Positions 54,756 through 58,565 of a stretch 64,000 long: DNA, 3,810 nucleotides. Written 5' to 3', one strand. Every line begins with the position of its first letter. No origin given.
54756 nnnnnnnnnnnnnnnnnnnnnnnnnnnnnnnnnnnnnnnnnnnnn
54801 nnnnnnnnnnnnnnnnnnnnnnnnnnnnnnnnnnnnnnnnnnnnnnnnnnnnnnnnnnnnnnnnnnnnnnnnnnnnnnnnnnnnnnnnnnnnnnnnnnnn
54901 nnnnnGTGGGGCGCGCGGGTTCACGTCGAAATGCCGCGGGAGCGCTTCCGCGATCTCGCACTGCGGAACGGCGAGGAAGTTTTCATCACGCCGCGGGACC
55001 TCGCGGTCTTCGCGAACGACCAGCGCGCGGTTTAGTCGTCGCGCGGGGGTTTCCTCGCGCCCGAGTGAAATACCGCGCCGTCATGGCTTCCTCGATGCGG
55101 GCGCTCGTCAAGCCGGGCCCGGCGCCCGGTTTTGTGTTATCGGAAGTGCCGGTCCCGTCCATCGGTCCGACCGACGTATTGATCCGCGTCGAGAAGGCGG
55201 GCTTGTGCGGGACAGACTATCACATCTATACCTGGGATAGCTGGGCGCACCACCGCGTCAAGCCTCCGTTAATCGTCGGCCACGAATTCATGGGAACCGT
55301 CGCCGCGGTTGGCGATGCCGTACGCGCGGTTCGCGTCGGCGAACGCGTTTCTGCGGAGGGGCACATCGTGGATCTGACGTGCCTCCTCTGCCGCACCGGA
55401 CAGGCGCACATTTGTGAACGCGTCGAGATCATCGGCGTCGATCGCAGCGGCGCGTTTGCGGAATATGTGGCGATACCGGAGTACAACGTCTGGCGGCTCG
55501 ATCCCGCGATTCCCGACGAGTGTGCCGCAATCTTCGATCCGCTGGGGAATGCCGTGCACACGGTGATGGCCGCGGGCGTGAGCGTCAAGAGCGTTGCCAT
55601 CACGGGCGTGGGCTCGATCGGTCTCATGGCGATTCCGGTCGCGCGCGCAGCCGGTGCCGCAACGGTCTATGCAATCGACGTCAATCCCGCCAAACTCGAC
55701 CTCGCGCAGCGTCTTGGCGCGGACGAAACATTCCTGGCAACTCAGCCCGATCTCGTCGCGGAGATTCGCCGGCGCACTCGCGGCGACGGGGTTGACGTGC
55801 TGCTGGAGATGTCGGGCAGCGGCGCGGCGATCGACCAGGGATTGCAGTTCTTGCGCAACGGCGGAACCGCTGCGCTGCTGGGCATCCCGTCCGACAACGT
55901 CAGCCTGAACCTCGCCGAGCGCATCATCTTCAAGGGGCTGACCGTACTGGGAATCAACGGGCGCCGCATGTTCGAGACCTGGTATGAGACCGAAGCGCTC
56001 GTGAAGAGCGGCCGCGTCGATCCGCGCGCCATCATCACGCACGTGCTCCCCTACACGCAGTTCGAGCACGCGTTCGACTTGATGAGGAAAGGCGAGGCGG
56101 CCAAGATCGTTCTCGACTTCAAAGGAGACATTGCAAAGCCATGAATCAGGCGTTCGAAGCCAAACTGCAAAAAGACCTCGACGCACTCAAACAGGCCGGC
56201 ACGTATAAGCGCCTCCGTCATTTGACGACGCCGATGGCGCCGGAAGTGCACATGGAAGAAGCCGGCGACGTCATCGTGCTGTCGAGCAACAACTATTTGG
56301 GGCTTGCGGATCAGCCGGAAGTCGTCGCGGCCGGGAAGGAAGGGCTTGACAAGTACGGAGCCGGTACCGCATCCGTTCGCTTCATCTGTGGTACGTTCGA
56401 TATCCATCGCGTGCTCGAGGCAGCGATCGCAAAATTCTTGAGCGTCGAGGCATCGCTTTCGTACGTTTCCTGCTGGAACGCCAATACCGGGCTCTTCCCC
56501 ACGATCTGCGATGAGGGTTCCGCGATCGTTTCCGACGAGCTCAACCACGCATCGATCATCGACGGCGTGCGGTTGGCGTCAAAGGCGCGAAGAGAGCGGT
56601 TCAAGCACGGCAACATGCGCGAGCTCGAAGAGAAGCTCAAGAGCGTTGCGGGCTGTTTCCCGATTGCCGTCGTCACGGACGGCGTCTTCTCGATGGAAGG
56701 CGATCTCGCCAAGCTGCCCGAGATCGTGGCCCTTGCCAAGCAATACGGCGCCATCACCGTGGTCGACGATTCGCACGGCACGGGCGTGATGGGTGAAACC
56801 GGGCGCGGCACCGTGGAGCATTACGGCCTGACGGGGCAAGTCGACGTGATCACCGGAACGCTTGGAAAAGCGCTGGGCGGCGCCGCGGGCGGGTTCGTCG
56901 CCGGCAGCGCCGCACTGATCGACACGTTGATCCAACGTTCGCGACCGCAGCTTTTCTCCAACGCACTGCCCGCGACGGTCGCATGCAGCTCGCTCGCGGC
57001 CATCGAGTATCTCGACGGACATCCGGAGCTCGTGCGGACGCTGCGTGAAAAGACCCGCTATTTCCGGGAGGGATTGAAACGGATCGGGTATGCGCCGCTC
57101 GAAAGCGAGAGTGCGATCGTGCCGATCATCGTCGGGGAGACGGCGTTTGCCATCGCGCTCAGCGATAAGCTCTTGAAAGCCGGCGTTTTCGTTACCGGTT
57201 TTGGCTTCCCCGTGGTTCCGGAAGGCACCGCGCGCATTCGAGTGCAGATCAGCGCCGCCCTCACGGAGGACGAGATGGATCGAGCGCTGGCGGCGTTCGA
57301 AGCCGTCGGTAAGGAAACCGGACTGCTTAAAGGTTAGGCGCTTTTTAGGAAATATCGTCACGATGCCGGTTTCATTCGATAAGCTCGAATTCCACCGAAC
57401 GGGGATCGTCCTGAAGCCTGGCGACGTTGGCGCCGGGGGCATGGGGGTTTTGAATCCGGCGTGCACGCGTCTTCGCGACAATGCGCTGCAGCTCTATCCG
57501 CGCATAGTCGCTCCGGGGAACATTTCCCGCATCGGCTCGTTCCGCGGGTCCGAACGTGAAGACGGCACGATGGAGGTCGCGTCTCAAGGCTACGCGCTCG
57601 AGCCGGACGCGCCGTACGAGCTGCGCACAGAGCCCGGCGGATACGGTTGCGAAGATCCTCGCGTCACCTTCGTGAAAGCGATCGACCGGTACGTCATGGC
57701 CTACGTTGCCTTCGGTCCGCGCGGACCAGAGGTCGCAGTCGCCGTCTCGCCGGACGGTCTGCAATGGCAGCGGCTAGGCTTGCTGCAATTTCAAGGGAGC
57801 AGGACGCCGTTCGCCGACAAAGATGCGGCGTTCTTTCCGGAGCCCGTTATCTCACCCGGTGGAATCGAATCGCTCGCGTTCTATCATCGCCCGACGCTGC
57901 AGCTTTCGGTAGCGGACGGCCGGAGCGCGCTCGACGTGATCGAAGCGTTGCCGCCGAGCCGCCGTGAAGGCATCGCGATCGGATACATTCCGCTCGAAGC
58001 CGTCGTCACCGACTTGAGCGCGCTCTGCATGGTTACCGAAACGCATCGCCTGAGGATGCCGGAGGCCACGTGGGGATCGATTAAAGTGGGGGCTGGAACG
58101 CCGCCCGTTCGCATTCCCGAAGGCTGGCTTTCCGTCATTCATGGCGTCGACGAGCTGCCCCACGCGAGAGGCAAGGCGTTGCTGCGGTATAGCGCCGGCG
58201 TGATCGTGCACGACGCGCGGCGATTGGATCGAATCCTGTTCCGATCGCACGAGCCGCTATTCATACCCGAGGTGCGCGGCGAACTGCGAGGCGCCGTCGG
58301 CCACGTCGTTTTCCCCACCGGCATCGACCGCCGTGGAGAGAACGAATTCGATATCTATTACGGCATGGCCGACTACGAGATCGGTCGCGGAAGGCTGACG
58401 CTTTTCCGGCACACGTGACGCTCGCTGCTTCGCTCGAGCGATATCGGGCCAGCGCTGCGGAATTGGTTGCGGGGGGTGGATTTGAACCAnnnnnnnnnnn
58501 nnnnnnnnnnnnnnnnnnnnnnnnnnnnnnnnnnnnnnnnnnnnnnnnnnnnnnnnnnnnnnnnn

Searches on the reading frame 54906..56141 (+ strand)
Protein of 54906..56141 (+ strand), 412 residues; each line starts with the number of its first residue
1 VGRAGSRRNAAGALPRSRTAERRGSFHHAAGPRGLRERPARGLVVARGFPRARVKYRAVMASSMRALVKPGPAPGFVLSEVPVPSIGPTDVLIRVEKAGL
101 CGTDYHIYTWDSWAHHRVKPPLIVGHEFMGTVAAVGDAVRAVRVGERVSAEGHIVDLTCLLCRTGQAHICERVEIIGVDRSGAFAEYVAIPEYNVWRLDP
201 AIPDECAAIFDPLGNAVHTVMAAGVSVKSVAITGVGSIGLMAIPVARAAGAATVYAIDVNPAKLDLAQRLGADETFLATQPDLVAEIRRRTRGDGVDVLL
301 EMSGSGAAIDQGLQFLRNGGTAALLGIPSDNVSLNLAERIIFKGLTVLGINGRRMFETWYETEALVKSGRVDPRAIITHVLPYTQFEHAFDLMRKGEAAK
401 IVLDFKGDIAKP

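Call 28: search_protein_families(library=pfam, proteins=[window:54906-56141:+], max_evalue=0.00001)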
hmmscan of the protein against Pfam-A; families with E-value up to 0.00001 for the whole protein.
window:54906-56141:+ (412 aa): 4 families
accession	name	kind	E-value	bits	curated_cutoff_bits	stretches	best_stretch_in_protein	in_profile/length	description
PF00107.32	ADH_zinc_N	-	2.8e-31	108.6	31.8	1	238-366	2-127/129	Zinc-binding dehydrogenase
PF08240.17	ADH_N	-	9.3e-28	97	23.5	1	87-198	1-102/104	Alcohol dehydrogenase GroES-like domain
PF16912.11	Glu_dehyd_C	-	3e-14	53.4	34.9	1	222-405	26-211/211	Glucose dehydrogenase C-terminus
PF13602.12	ADH_zinc_N_2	-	1.2e-08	36.4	27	1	270-402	1-133/134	Zinc-binding dehydrogenase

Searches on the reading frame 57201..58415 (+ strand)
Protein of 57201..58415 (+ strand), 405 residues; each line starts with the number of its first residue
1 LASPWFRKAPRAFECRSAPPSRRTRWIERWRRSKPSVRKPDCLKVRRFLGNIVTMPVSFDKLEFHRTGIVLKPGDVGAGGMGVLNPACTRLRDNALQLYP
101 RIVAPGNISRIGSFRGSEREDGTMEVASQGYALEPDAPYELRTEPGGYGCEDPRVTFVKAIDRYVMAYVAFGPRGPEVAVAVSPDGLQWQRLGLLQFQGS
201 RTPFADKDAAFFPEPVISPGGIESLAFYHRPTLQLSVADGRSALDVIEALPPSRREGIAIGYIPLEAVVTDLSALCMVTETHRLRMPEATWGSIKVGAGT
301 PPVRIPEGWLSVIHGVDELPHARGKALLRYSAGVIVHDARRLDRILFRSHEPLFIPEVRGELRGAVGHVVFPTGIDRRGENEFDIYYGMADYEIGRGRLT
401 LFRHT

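Call 28: search_protein_families(library=pfam, proteins=[window:57201-58415:+], max_evalue=0.00001)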
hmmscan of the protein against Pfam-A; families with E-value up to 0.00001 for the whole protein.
window:57201-58415:+ (405 aa): 1 family
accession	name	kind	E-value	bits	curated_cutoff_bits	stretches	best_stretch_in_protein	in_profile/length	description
PF04041.19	Glyco_hydro_130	-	2.4e-25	89.6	26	2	286-395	207-305/320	beta-1,4-mannooligosaccharide phosphorylase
